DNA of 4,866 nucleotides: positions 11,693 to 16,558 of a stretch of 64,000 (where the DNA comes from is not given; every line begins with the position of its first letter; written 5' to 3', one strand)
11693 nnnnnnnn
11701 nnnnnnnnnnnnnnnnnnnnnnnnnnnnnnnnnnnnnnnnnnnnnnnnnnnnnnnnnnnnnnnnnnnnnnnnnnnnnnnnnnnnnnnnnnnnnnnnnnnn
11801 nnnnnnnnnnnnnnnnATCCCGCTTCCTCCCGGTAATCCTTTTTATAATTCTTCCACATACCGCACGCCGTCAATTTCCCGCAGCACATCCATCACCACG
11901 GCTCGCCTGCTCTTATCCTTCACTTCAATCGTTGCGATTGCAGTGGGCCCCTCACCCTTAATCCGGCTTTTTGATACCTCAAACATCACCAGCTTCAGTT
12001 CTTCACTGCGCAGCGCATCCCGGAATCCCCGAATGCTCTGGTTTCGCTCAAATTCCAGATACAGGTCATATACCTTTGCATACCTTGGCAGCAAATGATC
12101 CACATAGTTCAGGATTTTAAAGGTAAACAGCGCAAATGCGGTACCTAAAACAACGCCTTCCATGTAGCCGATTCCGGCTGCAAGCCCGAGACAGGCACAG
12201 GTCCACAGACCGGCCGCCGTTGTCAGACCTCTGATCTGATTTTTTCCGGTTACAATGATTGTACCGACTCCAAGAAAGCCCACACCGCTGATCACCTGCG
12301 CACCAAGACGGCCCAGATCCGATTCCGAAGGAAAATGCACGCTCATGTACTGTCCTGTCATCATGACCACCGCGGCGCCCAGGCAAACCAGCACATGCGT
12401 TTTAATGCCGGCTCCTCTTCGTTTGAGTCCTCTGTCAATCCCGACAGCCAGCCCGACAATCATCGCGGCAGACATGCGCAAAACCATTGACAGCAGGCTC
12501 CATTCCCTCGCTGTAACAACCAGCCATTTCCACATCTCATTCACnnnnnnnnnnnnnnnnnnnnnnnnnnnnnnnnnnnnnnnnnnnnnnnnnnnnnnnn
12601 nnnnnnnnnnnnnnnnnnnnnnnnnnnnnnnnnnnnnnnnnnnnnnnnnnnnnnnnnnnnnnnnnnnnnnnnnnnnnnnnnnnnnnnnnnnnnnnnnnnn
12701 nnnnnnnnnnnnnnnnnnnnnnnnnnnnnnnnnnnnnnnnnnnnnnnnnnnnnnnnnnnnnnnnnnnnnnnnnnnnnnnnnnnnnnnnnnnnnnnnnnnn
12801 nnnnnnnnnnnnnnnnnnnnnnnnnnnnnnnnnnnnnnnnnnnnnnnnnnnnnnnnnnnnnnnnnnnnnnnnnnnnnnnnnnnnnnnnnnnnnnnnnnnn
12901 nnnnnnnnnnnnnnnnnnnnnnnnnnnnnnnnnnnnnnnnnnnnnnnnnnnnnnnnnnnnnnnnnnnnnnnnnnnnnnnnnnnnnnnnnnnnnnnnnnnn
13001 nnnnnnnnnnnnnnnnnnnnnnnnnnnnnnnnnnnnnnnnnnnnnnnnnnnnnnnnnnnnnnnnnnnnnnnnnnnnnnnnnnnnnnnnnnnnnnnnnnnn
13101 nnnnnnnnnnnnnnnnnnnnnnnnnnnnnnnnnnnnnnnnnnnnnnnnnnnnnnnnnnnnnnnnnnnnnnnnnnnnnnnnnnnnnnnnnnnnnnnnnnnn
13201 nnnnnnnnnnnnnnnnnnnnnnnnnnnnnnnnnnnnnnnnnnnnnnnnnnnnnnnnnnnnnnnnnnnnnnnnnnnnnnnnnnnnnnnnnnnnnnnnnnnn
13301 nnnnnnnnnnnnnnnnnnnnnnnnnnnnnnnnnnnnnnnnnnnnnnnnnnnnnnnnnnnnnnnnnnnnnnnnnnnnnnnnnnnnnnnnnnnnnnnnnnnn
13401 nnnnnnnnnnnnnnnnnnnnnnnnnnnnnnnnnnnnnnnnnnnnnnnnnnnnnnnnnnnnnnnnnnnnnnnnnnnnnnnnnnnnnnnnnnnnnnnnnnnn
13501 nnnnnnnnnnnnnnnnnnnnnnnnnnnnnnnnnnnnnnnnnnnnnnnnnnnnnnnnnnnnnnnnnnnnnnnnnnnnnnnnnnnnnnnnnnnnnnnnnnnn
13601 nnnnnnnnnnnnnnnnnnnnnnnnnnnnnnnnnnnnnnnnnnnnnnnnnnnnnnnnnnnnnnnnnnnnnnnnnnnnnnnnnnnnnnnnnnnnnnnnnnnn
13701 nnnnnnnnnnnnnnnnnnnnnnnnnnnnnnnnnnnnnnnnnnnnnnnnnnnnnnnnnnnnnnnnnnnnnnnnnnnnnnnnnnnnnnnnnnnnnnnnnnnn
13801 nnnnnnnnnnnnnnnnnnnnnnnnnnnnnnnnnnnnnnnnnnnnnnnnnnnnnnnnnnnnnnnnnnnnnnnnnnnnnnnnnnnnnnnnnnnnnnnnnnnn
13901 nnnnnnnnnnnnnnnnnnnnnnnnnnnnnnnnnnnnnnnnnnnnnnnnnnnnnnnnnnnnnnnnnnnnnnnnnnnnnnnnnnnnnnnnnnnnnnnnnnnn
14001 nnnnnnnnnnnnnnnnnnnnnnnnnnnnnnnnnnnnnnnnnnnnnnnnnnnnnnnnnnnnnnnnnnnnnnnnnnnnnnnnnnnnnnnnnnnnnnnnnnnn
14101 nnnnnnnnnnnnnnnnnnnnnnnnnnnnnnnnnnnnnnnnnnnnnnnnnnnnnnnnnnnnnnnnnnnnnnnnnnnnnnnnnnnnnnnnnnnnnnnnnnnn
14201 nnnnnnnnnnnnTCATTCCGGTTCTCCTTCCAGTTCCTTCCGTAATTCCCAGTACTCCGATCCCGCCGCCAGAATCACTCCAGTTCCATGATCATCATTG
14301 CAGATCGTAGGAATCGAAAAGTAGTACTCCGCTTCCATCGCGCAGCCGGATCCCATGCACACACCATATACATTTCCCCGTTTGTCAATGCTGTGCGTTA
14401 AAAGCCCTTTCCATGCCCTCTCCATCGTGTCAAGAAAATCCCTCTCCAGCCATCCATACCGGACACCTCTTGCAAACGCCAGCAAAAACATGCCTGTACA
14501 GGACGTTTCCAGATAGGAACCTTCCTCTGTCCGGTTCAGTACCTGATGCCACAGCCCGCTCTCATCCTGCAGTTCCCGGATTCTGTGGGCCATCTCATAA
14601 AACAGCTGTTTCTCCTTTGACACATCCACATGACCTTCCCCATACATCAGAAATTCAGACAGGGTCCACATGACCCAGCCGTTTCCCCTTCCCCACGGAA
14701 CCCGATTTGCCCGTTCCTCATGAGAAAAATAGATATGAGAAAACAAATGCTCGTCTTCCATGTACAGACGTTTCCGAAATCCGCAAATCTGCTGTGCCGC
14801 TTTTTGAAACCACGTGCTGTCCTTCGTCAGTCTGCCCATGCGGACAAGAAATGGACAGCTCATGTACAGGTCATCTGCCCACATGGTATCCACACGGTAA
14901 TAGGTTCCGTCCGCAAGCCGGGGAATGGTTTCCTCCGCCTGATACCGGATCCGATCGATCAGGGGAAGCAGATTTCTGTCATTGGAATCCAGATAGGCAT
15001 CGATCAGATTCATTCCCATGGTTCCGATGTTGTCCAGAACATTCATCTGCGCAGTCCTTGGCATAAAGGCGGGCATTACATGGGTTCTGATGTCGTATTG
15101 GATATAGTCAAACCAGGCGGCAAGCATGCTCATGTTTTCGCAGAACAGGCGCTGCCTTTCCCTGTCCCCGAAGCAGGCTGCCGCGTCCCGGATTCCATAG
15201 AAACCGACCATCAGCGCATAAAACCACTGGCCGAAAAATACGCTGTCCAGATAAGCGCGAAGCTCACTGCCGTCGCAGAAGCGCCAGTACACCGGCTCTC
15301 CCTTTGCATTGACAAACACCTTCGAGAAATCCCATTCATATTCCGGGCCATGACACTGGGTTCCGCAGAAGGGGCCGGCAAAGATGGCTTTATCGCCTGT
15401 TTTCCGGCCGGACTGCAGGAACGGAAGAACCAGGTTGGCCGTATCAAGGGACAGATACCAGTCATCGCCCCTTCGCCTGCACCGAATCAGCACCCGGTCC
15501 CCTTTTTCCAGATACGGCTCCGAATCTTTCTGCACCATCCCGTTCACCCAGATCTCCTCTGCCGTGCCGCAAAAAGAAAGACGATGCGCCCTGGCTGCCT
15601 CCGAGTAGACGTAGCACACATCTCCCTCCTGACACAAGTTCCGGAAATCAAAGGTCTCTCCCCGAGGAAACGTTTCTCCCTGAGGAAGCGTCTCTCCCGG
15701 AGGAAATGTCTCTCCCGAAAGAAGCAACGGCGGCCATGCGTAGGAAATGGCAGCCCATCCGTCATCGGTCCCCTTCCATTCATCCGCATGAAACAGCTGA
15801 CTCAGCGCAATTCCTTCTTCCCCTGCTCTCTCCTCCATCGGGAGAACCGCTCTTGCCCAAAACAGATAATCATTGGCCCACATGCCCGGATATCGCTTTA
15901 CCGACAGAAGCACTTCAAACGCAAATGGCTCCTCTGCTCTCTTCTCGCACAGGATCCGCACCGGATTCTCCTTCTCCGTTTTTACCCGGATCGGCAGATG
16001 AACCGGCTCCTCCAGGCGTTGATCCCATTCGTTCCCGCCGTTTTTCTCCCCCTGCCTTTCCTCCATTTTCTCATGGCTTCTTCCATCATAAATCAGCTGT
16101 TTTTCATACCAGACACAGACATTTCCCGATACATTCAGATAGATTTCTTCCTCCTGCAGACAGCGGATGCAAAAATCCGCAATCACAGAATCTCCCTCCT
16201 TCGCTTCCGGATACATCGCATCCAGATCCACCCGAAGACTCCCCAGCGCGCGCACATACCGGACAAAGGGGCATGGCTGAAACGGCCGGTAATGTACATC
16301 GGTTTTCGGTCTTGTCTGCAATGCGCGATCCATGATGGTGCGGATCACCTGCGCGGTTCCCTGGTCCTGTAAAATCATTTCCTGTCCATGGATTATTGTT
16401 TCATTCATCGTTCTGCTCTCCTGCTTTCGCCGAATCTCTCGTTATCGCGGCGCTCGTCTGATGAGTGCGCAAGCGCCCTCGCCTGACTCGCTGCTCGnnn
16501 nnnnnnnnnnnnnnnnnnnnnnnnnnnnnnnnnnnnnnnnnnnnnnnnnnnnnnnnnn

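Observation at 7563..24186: Two-component-regulated sugar ABC locus with an unexplained catabolic tail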

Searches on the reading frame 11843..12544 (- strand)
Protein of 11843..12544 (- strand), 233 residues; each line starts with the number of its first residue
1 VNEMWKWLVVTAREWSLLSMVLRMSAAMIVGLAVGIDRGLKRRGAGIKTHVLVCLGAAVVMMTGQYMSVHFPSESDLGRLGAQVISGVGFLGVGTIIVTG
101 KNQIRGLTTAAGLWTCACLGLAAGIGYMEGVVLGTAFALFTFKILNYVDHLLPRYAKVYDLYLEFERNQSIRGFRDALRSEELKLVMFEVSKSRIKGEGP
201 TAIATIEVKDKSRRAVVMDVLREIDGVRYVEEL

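Call 4: search_protein_families(library=pfam, proteins=[window:11843-12544:-], max_evalue=0.01)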
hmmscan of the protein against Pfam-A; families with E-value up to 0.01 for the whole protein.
window:11843-12544:- (233 aa): 2 families
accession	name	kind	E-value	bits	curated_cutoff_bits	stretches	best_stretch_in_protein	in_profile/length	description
PF02308.21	MgtC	-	1.3e-33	116.4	31.4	1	25-149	2-119/121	MgtC family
PF16563.10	P66_CC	-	0.0013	18.8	26.4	1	166-187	5-26/44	Coiled-coil and interaction region of P66A and P66B with MBD2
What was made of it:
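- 11843..12544 (-): MgtC/SapB-family membrane protein, translationally coupled to U559. Pfam MgtC 1.3e-33 (call 4).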

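Call 5: search_protein_families(library=ncbifam, proteins=[window:11843-12544:-], max_evalue=0.01)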
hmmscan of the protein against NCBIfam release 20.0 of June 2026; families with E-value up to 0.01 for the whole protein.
window:11843-12544:- (233 aa): 2 families
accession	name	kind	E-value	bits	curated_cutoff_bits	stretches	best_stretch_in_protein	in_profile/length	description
NF007431.0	PRK09977.1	equivalog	1.3e-32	113.2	214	1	19-231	4-213/215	MgtC/SapB family protein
NF011912.0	PRK15385.1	equivalog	9.8e-21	74.1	255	1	17-138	7-122/231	MgtC family protein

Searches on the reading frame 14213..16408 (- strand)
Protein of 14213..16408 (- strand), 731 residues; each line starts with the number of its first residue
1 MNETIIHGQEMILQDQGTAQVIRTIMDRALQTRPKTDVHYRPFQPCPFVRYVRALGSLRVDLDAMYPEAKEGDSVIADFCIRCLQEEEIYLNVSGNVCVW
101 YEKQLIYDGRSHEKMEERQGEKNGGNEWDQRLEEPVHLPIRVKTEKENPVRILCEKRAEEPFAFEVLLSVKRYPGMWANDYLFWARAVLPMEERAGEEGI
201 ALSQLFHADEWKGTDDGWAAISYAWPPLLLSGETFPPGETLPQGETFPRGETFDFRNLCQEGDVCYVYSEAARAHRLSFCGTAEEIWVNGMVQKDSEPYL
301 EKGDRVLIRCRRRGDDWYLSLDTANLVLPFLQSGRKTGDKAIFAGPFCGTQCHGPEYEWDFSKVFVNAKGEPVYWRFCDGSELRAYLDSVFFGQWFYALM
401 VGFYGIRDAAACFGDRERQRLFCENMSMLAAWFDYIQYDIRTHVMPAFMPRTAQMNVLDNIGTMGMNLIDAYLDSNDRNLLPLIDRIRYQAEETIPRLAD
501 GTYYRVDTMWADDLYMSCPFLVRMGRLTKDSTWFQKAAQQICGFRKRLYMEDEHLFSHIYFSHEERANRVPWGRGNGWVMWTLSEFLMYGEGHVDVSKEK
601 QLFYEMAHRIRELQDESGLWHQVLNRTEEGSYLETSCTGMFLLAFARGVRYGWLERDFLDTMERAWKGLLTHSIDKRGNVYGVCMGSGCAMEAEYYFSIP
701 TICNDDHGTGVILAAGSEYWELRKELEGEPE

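Call 4: search_protein_families(library=pfam, proteins=[window:14213-16408:-], max_evalue=0.01)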
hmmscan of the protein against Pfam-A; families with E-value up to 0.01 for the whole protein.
window:14213-16408:- (731 aa): 1 family
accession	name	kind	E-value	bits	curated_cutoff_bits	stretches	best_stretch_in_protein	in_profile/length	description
PF07470.19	Glyco_hydro_88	-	1.4e-57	195.7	26.6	1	394-720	26-349/352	Glycosyl Hydrolase Family 88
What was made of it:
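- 14213..16408 (-): Cytoplasmic GH105/GH88-type unsaturated uronyl hydrolase (catalytic domain about 14213-15253) behind an unassigned N-terminal extension of about 385 aa (15254-16408). Pfam Glyco_hydro_88 1.4e-57, residues 394-720 (call 4).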

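Call 5: search_protein_families(library=ncbifam, proteins=[window:14213-16408:-], max_evalue=0.01)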
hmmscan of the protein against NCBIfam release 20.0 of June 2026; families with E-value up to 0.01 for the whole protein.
window:14213-16408:- (731 aa): 1 family
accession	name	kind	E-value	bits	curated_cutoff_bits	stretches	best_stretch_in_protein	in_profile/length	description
NF051900.1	BetGalacBglBAgro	equivalog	3.2e-25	88.9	420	1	388-702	12-313/333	beta-galactosidase BglB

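Call 34: search_solved_structures(query=window:14213-16408:-, max_evalue=0.01)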
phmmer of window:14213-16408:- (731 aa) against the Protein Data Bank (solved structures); distinct sequences matched with E-value up to 0.01: 10.
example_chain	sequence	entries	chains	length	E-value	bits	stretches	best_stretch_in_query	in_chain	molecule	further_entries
3k11_A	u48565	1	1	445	3.1e-29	105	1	496-721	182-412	Putative glycosyl hydrolase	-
1nc5_A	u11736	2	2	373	2.9e-21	78.6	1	464-719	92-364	hypothetical protein yTER | Putative glycosyl hydrolase yteR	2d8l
2gh4_A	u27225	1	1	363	1.2e-20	76.6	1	464-719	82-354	Putative glycosyl hydrolase yteR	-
3qwt_A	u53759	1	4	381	4.9e-19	71.2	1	446-718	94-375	Putative GH105 family protein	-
3pmm_A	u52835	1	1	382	1.4e-16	63.1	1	446-719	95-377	Putative cytoplasmic protein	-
4wu0_A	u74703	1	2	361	4.3e-16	61.5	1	487-720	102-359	Similar to yteR (Bacilus subtilis)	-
4xuv_A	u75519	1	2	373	3e-14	55.4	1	448-710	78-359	Glycoside hydrolase family 105 protein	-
4ce7_A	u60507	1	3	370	9.5e-14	53.8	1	509-722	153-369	UNSATURATED 3S-RHAMNOGLYCURONYL HYDROLASE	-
5noa_A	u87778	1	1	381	4.3e-12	48.3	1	509-681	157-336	Family 88 glycosyl hydrolase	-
4q88_A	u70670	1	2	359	1.1e-11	47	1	509-680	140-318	Uncharacterized protein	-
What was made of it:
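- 14213..16408 (-): PDB sequence hits 3k11, YteR 1nc5, 4ce7, 5noa (call 34).
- On GH105/GH88 unsaturated uronyl hydrolases: PDB hits to GH105 structures (call 34).
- Closest known: Bacillus subtilis rhamnogalacturonan loci. Same: A cytoplasmic GH105 (YteR, PDB 1nc5, matches at 2.9e-21; call 34) removes unsaturated uronate from imported oligosaccharides.
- Tried and rejected: No PDB hit (call 34).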

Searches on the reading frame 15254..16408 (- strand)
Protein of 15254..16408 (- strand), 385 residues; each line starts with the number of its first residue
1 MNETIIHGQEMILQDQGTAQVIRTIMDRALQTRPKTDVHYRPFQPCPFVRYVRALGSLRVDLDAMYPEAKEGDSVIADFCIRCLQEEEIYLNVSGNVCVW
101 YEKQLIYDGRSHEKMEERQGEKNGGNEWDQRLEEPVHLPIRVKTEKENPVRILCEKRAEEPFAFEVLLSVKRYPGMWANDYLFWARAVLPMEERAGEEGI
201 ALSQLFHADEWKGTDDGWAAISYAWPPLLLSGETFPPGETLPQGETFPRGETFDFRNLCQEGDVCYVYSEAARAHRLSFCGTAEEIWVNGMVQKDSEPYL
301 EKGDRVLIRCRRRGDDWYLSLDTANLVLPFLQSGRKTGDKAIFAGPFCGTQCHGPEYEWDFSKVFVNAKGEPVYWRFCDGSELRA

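Call 88: find_homologous_proteins(query=window:15254-16408:-, max_evalue=0.001)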
Query window:15254-16408:- (385 aa): 1 proteins with E <= 0.001 among 2423 candidates.
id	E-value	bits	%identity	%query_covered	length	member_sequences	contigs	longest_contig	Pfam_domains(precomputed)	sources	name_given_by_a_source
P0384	2.6e-53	200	51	54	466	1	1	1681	-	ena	-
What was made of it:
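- Tried and rejected: The word-indexed search found one fragment only (call 88).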

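Call 89: search_protein_families(library=pfam, proteins=[window:15254-16408:-], max_evalue=1)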
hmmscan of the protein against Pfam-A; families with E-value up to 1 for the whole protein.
window:15254-16408:- (385 aa): 0 families
